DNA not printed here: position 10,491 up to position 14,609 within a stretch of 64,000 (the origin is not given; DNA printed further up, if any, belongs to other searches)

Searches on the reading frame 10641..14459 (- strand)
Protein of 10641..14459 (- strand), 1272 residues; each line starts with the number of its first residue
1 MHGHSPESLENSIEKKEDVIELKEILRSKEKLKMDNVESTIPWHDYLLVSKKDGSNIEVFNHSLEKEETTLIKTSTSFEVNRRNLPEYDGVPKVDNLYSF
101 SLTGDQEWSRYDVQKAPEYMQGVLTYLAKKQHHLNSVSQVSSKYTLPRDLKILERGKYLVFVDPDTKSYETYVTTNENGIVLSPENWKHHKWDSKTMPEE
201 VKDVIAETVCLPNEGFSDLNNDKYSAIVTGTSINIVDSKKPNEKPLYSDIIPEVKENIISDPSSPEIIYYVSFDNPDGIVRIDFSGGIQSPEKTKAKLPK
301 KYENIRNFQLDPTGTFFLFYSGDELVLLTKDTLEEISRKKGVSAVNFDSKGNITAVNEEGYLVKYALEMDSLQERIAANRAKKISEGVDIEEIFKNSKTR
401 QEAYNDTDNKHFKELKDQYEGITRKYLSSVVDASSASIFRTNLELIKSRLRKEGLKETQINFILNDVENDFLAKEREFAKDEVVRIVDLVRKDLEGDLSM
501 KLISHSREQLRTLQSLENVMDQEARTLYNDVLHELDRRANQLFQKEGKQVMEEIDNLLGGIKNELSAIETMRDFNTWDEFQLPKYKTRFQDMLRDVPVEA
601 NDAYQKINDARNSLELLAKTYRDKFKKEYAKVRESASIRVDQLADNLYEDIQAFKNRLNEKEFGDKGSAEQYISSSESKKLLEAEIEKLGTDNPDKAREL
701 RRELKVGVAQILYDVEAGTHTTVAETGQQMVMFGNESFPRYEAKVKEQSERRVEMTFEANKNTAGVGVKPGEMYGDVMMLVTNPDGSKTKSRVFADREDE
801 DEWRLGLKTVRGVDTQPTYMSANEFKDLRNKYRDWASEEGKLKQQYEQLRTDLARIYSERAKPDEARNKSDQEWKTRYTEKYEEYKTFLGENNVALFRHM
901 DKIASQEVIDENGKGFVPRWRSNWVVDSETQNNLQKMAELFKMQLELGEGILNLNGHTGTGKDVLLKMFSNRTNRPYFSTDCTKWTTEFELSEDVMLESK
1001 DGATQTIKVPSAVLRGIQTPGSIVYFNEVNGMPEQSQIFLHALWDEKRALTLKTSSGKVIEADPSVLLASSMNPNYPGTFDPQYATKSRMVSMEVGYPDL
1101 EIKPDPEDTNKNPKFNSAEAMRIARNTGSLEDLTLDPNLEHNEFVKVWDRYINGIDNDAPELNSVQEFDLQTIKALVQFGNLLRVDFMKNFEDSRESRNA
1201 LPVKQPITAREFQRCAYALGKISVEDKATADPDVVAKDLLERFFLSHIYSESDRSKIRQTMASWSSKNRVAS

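Call 4: search_protein_families(library=pfam, proteins=[window:10641-14459:-], max_evalue=0.01)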
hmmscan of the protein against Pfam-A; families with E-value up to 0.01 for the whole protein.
window:10641-14459:- (1272 aa): 2 families
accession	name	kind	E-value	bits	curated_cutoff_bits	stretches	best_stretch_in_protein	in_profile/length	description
PF07728.20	AAA_5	-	2.2e-09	37.9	22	1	954-1090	4-139/139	AAA domain (dynein-related subfamily)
PF00158.32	Sigma54_activat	-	0.0025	18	20.2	1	933-1070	7-141/168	Sigma-54 interaction domain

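Call 5: search_protein_families(library=ncbifam, proteins=[window:10641-14459:-], max_evalue=0.01)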
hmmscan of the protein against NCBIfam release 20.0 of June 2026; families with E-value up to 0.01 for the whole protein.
window:10641-14459:- (1272 aa): 1 family
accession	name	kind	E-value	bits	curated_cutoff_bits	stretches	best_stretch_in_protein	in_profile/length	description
TIGR02640.1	gas_vesic_GvpN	equivalog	0.0011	18.6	266.8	0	1018-1102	104-189/262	gas vesicle protein GvpN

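Call 11: search_protein_families(library=padloc, proteins=[window:10641-14459:-], max_evalue=0.01)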
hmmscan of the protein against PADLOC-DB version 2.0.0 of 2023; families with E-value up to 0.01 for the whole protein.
window:10641-14459:- (1272 aa): 1 family
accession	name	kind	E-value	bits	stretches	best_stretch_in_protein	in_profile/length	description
PDLC04537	PDC-M24A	-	0.008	14.1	0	274-307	67-100/166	-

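Call 23: find_homologous_proteins(query=window:10641-14459:-)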
Query window:10641-14459:- (1272 aa): 7 proteins with E <= 0.001 among 8000 candidates.
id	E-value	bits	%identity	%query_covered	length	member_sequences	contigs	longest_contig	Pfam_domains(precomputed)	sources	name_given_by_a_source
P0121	0.0e+0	1099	43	98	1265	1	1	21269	PF07728.21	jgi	jgi:hypothetical protein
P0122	0.0e+0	1097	46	88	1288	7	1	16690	PF07728.21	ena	-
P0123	0.0e+0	1084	42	99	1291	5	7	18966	PF07728.21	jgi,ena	-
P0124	0.0e+0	1084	43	99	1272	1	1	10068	PF07728.21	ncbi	-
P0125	0.0e+0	1055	45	88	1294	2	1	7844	PF07728.21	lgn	-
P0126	1.5e-293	995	40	98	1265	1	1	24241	PF07728.21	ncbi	-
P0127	1.4e-179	618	38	62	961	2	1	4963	-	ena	-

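Call 25: find_encoding_contigs(protein=P0121, flank=10000, max_places=3)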
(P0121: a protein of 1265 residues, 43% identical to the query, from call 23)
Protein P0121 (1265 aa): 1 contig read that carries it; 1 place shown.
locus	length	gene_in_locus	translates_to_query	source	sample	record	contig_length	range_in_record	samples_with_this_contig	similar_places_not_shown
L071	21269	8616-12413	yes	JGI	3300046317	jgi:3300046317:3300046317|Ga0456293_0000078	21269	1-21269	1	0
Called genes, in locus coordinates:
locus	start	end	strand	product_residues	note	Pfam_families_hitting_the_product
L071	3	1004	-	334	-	?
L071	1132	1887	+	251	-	-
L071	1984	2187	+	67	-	PF01783:Ribosomal_L32p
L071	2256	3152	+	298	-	PF01029:NusB, PF00293:NUDIX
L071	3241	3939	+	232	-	PF22935:RM44_endonuclase (weak), PF14622:Ribonucleas_3_3, PF00636:Ribonuclease_3, PF00035:dsrm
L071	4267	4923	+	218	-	-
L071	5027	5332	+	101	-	-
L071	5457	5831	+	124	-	-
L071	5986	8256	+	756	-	PF00005:ABC_tran (faint), PF02463:SMC_N, PF13175:AAA_15, PF13476:AAA_23 (weak), PF13304:AAA_21 (weak), PF02463:SMC_N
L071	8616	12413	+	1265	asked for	PF07728:AAA_5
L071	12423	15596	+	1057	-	PF01841:Transglut_core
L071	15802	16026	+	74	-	-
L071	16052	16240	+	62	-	-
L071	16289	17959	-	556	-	PF09587:PGA_cap, PF02557:VanY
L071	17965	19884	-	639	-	PF08206:OB_RNB (faint), PF17849:OB_Dis3 (weak), PF17876:CSD2, PF00773:RNB, PF00575:S1 (weak)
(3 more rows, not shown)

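Call 26: find_encoding_contigs(protein=P0126, flank=10000, max_places=3)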
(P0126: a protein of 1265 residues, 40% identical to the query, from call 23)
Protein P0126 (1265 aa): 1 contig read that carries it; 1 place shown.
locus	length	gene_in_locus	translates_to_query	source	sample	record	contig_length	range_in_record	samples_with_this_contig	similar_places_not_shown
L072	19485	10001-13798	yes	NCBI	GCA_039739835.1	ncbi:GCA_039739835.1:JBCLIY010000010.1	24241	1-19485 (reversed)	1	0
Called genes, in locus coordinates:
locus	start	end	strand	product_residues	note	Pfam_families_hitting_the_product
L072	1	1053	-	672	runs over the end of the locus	PF00270:DEAD (faint), PF04851:ResIII, PF17757:UvrB_inter, PF27431:UvrB_3rd, PF00271:Helicase_C, PF12344:UvrB, PF02151:UVR (weak)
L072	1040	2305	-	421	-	PF01702:TGT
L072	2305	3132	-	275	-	PF04085:MreC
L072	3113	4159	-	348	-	PF06723:MreB_Mbl, PF00022:Actin (faint), PF00012:HSP70, PF14450:FtsA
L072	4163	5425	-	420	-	PF00587:tRNA-synt_2b, PF03129:HGTP_anticodon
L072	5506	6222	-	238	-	-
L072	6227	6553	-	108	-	PF00404:Dockerin_1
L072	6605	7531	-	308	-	-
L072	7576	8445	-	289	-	-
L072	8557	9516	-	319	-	-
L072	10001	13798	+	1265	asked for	PF07728:AAA_5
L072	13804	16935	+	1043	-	PF01841:Transglut_core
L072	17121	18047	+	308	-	-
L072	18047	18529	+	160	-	PF23951:DUF7282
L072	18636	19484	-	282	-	?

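Call 27: find_encoding_contigs(protein=P0123, flank=10000, max_places=3)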
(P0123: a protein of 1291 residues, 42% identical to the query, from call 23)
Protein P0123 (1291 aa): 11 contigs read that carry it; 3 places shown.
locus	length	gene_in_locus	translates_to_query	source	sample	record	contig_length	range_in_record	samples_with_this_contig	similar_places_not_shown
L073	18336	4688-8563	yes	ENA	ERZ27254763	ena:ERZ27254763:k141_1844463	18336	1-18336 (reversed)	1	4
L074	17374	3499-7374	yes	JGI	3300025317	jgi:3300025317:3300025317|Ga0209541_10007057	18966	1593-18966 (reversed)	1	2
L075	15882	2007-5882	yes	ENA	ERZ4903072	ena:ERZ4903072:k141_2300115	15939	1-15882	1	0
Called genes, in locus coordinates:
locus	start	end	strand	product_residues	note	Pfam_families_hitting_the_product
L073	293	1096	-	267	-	PF00075:RNase_H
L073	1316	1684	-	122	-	-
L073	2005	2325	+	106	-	-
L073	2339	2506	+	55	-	-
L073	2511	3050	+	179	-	-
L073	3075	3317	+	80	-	-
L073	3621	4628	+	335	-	-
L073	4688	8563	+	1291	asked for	PF07728:AAA_5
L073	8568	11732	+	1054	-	PF01841:Transglut_core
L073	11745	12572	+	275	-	-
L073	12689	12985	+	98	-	-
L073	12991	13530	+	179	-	PF14791:DNA_pol_B_thumb (weak)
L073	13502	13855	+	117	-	-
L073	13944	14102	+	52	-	-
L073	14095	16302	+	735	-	PF13662:Toprim_4 (faint), PF13155:Toprim_2 (weak), PF27228:MTBMA_p00010_2nd (weak)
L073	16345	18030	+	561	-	PF00239:Resolvase, PF13408:Zn_ribbon_recom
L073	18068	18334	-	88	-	?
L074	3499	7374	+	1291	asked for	PF07728:AAA_5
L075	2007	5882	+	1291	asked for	PF07728:AAA_5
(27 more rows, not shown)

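Call 28: find_encoding_contigs(protein=P0122, flank=10000, max_places=3)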
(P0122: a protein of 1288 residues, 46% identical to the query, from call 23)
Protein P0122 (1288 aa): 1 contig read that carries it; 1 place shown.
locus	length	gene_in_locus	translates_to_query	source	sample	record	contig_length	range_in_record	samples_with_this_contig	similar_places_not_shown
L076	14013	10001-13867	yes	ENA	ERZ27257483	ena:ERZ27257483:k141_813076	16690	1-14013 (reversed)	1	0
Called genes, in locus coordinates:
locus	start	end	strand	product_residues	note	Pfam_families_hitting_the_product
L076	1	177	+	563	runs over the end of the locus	-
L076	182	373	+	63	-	-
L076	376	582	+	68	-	-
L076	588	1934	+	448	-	PF01476:LysM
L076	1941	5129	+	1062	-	-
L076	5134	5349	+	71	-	-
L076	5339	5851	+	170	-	PF01510:Amidase_2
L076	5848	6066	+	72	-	-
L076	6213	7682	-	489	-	PF00239:Resolvase, PF07508:Recombinase, PF13408:Zn_ribbon_recom (weak)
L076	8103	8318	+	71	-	PF13560:HTH_31, PF12844:HTH_19, PF01381:HTH_3, PF13443:HTH_26 (weak)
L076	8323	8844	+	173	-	PF01965:DJ-1_PfpI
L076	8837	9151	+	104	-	-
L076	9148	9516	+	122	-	-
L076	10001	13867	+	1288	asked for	PF07728:AAA_5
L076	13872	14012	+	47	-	?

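Call 41: find_related_loci(query=window:10641-14459:-, collection=viral_contigs, flank=10000)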
Query window:10641-14459:- (1272 aa) in viral_contigs; peptide patterns used: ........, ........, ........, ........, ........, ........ (x = any residue, [..] = any of these).
9 stretches matched a pattern, but none encodes a relative of the query by tblastn (E <= 1e-3).

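Call 44: find_related_loci(query=A1, collection=viral_contigs, flank=10000)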
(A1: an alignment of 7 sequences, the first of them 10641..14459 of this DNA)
Query A1 (1272 aa) in viral_contigs; peptide patterns used: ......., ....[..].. (x = any residue, [..] = any of these).
29 stretches matched a pattern, but none encodes a relative of the query by tblastn (E <= 1e-3).

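Call 45: find_related_loci(query=A1, collection=metagenome_contigs, flank=10000)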
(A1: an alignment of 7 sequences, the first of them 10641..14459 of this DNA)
Query A1 (1272 aa) in metagenome_contigs; peptide patterns used: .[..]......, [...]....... (x = any residue, [..] = any of these).
383 stretches matched a pattern; 38 encode a relative of the query (tblastn E <= 1e-3); 38 distinct loci.
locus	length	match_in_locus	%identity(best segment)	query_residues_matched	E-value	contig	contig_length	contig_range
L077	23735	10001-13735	44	20-1270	0e+0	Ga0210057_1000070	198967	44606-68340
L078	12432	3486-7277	43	7-1270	0e+0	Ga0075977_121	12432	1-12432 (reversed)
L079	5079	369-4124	44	20-1270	0e+0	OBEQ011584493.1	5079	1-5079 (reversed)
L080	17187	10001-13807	44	4-1270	0e+0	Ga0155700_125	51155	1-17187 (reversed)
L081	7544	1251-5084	43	1-1270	0e+0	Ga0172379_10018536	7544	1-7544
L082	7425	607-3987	46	146-1270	0e+0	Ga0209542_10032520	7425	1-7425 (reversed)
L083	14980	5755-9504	43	20-1270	0e+0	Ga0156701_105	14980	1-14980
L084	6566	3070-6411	46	157-1270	0e+0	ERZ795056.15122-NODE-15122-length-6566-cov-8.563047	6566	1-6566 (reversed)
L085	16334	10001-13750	43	20-1270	0e+0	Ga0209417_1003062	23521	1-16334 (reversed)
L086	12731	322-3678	46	149-1270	0e+0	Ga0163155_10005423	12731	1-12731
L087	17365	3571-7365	42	7-1270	0e+0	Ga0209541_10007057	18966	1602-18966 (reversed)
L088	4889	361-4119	43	20-1270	0e+0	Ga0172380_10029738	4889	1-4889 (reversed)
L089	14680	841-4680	41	3-1272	0e+0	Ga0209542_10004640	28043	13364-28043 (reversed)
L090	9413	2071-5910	41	3-1272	0e+0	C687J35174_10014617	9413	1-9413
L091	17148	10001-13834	43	2-1270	0e+0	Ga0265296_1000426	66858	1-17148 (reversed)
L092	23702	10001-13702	42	37-1272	0e+0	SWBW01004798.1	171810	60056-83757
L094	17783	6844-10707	37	7-1272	0e+0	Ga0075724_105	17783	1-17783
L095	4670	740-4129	39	152-1272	0e+0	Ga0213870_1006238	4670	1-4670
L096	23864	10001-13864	37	7-1272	0e+0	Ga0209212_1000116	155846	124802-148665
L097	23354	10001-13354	41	157-1272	0e+0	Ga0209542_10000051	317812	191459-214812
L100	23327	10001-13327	39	166-1272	0e+0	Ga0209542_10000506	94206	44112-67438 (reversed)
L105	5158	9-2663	39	392-1272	0e+0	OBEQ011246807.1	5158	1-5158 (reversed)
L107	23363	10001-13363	39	158-1272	0e+0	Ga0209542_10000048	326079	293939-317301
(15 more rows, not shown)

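Call 50: search_solved_structures(query=window:10641-14459:-, max_evalue=1)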
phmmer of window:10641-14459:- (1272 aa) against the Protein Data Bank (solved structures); distinct sequences matched with E-value up to 1: 8.
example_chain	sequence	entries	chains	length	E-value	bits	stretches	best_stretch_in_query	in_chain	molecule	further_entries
5c3c_A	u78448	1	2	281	2.3e-11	45.5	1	939-1156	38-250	CbbQ/NirQ/NorQ domain protein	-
6l1q_C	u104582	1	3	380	6e-09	37.4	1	954-1114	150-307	CbbQ protein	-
9qh4_A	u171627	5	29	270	9.4e-09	36.8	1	954-1099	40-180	Protein NorQ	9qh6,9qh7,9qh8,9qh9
9qhd_A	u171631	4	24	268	1.2e-08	36.5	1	953-1108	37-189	Nitric oxide reductase NorQ protein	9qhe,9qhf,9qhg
8pb9_D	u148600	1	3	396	0.24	12.2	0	931-1072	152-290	Transcriptional regulator FleQ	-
6n0v_A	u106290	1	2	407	0.66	10.8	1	586-714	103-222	tRNA ligase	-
6n67_A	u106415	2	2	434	0.72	10.7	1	586-714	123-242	tRNA ligase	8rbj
6n0t_A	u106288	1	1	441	0.76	10.6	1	586-714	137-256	tRNA ligase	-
